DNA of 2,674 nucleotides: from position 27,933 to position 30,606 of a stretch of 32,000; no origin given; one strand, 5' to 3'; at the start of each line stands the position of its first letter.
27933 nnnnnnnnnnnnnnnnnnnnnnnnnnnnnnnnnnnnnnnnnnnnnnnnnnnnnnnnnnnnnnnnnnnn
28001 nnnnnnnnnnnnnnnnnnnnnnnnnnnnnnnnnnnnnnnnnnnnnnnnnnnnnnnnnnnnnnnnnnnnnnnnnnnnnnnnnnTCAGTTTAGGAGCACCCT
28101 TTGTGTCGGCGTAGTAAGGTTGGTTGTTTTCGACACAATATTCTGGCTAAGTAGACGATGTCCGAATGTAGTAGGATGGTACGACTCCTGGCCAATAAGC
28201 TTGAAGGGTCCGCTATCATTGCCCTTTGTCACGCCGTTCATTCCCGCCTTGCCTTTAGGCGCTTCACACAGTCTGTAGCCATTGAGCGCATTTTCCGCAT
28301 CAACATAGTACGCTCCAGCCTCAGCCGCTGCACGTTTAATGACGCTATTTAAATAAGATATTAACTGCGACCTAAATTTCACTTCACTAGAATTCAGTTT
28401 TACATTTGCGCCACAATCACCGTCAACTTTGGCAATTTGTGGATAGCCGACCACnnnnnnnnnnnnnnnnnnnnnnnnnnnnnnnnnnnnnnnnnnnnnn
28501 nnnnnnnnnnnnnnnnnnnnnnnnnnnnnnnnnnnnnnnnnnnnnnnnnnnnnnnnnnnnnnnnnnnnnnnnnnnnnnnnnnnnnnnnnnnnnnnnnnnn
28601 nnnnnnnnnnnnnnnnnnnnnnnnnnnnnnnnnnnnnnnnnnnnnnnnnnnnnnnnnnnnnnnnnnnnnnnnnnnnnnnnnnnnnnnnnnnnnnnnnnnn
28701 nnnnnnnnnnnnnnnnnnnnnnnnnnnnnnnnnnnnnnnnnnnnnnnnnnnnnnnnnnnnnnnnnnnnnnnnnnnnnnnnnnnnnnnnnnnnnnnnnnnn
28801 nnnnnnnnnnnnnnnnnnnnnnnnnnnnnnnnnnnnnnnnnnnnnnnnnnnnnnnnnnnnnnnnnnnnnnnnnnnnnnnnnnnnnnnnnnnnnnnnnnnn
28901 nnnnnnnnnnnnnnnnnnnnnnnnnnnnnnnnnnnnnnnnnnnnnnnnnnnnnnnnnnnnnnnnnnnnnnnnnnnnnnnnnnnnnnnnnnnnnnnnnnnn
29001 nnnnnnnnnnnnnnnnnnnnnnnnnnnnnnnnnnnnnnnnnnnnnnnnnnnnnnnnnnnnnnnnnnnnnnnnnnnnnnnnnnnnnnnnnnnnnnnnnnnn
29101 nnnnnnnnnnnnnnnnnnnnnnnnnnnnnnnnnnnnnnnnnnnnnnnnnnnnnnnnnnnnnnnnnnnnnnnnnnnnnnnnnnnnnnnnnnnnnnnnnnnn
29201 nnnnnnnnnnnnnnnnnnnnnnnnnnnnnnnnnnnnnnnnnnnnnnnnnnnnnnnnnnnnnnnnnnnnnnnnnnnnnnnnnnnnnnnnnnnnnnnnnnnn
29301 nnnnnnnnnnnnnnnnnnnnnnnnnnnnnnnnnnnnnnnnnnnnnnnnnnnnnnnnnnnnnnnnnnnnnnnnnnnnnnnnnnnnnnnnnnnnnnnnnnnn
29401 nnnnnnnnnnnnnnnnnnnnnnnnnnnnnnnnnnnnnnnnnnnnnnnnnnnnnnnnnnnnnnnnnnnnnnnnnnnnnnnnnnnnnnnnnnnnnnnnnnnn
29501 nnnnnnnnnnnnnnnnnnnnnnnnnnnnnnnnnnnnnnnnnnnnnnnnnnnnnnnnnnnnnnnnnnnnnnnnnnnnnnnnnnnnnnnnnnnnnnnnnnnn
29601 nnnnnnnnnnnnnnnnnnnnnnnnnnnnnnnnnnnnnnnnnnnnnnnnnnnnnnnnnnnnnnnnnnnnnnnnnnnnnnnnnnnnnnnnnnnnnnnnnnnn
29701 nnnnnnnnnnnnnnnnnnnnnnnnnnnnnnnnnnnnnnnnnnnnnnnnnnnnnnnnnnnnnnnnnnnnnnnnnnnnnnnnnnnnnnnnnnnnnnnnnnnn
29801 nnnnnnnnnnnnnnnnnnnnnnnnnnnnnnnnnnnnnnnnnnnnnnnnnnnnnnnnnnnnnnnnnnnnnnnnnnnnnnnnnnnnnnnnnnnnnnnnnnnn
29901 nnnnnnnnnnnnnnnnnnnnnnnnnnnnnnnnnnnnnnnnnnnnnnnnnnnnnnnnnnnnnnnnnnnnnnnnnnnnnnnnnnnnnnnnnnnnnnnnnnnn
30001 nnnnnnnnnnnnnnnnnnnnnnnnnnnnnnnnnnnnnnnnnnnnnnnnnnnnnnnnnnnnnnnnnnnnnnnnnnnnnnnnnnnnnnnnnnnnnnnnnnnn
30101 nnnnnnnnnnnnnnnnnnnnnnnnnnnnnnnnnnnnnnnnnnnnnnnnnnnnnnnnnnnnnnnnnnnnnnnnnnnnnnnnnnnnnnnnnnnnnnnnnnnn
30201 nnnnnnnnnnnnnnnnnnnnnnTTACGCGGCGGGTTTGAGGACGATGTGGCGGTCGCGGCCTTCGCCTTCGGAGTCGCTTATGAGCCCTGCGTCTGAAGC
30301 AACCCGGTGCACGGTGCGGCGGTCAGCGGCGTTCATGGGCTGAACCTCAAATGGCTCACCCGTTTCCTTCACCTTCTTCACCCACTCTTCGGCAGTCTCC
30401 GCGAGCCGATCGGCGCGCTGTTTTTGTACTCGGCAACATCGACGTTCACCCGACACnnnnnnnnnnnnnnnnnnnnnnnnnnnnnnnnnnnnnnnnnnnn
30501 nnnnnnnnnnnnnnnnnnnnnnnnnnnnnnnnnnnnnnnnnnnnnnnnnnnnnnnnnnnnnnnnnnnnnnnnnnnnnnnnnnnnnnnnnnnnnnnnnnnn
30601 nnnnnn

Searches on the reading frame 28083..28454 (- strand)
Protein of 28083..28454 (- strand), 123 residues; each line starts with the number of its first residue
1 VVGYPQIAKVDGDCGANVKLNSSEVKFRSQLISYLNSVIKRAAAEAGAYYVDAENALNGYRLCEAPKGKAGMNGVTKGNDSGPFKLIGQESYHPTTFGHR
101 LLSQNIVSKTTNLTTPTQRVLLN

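Call 70: search_protein_families(library=pfam, proteins=[window:28083-28454:-], max_evalue=0.01)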
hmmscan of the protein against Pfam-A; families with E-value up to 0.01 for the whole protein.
window:28083-28454:- (123 aa): 1 family
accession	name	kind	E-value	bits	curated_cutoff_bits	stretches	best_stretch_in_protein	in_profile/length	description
PF13472.12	Lipase_GDSL_2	-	0.0007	20.6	32.9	1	20-101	116-178/178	GDSL-like Lipase/Acylhydrolase family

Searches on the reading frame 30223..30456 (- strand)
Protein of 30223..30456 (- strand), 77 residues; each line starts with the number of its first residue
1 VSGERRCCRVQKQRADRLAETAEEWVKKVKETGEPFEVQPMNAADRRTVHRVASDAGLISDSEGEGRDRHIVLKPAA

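Call 70: search_protein_families(library=pfam, proteins=[window:30223-30456:-], max_evalue=0.01)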
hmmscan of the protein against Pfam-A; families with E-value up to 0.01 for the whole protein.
window:30223-30456:- (77 aa): 1 family
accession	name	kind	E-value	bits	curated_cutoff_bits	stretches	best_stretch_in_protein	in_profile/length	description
PF01424.28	R3H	-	5.2e-18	65.3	26.8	1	18-75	3-60/60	R3H domain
